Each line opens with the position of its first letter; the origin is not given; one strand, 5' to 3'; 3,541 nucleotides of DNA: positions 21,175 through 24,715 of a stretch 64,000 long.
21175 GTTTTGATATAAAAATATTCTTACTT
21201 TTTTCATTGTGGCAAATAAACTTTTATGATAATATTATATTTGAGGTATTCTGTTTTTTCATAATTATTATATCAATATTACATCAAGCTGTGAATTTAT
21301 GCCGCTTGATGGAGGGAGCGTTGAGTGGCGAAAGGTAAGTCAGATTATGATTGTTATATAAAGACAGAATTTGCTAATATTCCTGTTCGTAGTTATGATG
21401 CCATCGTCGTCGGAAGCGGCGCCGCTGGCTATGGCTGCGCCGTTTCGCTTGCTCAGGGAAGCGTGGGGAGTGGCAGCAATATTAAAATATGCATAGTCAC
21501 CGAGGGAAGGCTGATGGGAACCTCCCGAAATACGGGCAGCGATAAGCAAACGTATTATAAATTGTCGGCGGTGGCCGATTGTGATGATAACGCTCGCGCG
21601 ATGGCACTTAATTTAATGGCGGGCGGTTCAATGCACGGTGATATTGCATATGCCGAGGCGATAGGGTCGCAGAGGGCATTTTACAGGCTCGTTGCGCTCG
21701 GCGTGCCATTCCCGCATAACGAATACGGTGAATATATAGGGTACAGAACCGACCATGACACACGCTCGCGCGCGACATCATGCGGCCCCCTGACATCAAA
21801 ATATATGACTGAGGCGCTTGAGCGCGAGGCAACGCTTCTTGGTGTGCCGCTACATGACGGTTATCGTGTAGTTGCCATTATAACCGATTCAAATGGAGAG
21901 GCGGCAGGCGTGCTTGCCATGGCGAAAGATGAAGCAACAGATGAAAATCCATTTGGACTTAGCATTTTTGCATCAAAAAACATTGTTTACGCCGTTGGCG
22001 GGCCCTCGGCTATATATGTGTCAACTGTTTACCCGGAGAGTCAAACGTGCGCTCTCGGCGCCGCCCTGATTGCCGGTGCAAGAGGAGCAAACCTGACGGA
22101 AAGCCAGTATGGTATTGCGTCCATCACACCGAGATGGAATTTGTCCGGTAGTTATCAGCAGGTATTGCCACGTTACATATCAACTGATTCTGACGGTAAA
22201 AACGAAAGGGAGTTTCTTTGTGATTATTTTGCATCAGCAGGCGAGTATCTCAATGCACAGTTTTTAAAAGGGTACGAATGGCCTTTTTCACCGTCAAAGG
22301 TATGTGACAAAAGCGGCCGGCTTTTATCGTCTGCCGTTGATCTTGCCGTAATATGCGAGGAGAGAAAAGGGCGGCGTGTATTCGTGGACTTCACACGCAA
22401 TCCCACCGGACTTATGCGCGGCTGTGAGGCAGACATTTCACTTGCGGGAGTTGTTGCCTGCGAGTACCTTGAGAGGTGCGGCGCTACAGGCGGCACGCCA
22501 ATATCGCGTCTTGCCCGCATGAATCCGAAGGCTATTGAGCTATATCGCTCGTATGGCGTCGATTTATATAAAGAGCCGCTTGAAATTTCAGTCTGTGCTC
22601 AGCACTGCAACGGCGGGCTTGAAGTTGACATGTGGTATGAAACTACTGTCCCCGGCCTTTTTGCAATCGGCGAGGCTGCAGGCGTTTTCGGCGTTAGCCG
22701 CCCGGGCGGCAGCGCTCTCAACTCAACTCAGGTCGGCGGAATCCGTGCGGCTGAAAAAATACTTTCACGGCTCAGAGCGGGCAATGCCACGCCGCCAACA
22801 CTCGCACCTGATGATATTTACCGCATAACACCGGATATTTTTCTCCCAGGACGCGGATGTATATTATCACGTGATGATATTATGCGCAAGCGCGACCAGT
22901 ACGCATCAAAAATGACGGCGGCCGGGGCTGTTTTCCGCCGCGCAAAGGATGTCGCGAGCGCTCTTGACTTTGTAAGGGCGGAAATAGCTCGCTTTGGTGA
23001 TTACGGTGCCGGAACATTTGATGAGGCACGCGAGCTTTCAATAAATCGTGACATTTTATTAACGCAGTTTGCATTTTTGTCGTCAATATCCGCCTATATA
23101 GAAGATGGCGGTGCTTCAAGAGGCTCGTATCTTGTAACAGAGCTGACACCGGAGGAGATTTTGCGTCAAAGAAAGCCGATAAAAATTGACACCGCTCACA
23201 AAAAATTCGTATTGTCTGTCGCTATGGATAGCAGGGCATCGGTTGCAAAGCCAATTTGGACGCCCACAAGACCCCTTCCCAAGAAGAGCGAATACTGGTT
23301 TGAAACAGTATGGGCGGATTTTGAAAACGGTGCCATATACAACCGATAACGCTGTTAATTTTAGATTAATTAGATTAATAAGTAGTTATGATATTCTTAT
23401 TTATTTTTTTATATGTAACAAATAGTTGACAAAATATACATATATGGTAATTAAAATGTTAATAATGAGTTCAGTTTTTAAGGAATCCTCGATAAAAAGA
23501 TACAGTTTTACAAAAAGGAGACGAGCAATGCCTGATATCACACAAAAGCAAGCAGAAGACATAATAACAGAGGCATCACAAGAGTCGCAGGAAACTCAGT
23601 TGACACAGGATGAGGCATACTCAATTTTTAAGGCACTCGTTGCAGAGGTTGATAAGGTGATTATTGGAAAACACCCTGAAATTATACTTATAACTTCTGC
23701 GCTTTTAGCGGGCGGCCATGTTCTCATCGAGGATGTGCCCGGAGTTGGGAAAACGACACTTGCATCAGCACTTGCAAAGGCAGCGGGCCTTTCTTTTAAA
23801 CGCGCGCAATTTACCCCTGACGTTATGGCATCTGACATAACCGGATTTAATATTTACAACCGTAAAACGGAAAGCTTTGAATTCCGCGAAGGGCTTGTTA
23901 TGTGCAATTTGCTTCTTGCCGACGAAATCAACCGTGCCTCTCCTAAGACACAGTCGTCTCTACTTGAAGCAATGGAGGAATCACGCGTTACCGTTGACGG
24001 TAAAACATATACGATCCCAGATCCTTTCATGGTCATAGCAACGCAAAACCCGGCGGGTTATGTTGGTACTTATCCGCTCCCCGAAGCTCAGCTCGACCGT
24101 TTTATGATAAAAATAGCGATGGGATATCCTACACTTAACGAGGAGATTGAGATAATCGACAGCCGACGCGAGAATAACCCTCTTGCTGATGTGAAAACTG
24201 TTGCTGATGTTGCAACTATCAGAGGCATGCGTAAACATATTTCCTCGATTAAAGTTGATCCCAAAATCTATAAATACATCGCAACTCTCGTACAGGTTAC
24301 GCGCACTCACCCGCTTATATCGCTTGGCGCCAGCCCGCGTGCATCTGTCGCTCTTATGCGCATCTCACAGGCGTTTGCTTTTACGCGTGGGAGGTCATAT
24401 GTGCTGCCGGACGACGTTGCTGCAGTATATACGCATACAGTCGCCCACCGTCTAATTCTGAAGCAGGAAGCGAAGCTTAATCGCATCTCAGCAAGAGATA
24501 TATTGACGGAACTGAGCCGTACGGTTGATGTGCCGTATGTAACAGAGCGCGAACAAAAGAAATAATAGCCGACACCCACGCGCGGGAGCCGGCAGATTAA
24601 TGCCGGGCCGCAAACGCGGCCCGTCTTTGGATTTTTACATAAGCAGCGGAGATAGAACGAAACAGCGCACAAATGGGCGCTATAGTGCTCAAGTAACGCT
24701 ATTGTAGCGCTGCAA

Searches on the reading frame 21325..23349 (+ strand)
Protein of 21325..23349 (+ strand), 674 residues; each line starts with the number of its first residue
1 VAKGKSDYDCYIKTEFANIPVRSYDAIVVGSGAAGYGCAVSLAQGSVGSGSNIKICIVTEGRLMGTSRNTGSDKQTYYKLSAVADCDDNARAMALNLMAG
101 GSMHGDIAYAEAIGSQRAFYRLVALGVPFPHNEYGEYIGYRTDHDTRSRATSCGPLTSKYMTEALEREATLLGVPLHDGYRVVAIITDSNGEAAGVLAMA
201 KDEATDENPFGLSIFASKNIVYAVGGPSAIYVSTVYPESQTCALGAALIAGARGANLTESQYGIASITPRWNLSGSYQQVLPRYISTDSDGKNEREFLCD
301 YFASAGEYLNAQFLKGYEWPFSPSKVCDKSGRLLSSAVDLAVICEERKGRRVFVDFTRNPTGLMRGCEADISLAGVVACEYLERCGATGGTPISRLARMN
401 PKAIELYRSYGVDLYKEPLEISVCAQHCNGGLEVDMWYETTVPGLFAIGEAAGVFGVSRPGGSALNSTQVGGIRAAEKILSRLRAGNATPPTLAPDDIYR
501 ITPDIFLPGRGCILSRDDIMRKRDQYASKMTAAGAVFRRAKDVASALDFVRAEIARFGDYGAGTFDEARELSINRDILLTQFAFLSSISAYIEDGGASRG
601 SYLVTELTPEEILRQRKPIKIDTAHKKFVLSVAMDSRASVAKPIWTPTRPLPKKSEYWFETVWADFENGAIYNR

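Call 13: search_protein_families(library=pfam, proteins=[window:21325-23349:+], max_evalue=0.0001)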
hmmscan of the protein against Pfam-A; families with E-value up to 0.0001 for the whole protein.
window:21325-23349:+ (674 aa): 2 families
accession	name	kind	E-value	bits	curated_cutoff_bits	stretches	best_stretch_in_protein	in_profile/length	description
PF00890.30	FAD_binding_2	-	2.1e-19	70.5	20.4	1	25-463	1-411/414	FAD binding domain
PF07992.20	Pyr_redox_2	-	2.5e-08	34.1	26.1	0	24-62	1-34/291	Pyridine nucleotide-disulphide oxidoreductase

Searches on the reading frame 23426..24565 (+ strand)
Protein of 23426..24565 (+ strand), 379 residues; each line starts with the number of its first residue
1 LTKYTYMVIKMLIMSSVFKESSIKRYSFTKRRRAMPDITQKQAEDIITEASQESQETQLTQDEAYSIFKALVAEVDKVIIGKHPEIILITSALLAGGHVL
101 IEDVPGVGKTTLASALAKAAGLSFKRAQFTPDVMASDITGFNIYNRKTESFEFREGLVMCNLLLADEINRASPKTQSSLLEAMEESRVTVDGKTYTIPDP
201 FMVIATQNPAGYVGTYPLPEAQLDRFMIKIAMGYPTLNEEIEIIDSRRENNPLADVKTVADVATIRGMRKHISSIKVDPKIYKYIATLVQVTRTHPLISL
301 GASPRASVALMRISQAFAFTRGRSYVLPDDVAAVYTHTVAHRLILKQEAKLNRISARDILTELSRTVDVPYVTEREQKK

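Call 13: search_protein_families(library=pfam, proteins=[window:23426-24565:+], max_evalue=0.0001)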
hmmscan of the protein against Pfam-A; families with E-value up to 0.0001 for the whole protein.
window:23426-24565:+ (379 aa): 5 families
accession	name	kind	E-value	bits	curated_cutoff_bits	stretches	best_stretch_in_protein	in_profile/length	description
PF07726.17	AAA_3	-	2.7e-59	199.2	27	1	98-228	1-131/131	ATPase family associated with various cellular activities (AAA)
PF17863.7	AAA_lid_2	-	4.4e-21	74.8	22.7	1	292-362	3-73/74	AAA lid domain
PF07728.20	AAA_5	-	4.7e-12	46.5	22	1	99-226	2-139/139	AAA domain (dynein-related subfamily)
PF00004.35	AAA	-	9.2e-07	29.8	21.2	1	104-232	6-129/131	ATPase family associated with various cellular activities (AAA)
PF05496.18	RuvB_N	-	7.1e-06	26.3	27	1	97-190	34-115/159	Holliday junction DNA helicase RuvB P-loop domain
